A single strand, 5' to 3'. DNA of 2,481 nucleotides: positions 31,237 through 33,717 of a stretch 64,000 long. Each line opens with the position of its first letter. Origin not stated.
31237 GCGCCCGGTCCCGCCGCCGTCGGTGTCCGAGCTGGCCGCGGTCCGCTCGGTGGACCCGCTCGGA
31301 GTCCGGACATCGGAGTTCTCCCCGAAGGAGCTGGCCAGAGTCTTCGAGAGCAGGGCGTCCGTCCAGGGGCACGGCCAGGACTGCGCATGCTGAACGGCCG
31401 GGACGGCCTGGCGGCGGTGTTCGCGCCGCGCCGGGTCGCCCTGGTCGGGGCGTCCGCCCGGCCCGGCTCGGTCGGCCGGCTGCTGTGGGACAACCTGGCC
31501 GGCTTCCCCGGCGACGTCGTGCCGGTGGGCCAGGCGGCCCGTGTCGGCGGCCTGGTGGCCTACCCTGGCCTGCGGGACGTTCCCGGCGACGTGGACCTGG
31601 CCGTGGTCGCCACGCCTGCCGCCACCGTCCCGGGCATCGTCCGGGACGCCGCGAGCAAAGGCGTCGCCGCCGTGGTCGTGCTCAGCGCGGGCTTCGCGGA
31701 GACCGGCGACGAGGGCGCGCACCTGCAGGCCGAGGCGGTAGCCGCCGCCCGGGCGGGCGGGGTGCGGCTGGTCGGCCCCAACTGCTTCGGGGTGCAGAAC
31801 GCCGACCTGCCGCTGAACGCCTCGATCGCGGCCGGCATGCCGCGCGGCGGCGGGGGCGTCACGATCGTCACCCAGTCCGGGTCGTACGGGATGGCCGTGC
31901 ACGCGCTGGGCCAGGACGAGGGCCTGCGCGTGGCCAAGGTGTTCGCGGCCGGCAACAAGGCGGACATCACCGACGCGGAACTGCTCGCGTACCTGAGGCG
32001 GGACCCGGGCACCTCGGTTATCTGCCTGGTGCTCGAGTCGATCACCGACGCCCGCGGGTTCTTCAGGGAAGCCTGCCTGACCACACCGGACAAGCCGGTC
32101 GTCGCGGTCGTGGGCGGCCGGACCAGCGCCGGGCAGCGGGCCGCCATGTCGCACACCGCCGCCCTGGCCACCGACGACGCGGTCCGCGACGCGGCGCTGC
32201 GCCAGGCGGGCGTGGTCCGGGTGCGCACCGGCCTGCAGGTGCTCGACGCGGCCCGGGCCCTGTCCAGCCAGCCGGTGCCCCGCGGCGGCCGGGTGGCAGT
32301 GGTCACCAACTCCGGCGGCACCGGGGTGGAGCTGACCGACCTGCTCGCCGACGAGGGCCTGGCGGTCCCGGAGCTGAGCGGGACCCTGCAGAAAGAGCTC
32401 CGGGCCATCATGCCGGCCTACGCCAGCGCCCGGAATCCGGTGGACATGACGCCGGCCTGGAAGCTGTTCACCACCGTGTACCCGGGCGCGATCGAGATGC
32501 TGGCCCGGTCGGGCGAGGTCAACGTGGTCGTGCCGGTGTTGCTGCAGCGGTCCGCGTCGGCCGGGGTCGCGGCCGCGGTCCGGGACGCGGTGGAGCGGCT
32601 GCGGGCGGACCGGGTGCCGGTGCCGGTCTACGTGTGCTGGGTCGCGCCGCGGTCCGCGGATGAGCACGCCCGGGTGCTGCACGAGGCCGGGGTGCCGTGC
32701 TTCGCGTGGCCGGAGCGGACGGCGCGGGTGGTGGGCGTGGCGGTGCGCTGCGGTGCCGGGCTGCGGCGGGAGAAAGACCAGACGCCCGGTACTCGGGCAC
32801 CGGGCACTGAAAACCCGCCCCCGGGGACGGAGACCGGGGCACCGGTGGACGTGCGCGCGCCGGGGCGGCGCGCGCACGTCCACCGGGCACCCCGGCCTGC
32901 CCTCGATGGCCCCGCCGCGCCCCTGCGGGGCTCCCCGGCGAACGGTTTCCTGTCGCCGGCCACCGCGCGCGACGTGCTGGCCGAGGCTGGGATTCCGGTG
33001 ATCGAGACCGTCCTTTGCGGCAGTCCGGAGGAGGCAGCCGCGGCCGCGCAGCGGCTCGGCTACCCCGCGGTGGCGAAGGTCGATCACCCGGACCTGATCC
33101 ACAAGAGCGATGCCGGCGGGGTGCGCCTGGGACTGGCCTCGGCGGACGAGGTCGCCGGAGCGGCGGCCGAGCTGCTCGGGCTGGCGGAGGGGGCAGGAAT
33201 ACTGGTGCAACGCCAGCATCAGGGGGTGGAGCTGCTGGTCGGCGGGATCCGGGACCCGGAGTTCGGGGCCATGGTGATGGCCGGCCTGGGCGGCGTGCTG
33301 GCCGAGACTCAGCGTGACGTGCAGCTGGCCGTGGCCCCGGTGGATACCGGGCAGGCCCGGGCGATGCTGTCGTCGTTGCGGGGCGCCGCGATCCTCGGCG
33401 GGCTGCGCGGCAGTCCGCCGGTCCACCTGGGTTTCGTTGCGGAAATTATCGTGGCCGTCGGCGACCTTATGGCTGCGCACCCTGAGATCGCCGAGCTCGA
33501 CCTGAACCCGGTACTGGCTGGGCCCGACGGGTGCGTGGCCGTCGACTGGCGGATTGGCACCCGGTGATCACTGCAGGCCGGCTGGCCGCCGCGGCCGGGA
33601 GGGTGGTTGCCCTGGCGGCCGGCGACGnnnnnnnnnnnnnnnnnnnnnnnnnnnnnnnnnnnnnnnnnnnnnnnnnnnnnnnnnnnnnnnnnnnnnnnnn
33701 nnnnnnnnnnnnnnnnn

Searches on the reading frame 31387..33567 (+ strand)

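Call 11: search_protein_families(library=pfam, proteins=[window:31387-33567:+], max_evalue=0.001)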
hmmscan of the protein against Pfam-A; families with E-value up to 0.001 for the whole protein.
window:31387-33567:+ (726 aa): 5 families
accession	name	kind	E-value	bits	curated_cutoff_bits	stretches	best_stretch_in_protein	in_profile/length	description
PF13549.11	ATP-grasp_5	-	1.7e-61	207.9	27.6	1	520-723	8-219/221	ATP-grasp domain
PF13607.11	Succ_CoA_lig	-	9.6e-43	145.7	27.4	1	156-292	2-138/138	Succinyl-CoA ligase like flavodoxin domain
PF13380.12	CoA_binding_2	-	9e-21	74.9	22.8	1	15-138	1-115/116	CoA binding domain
PF19045.5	Ligase_CoA_2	-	5.4e-10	40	23.7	1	303-451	1-150/162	Ligase-CoA domain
PF02629.25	CoA_binding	-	5.2e-05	24.4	22.3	1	15-102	4-97/97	CoA binding domain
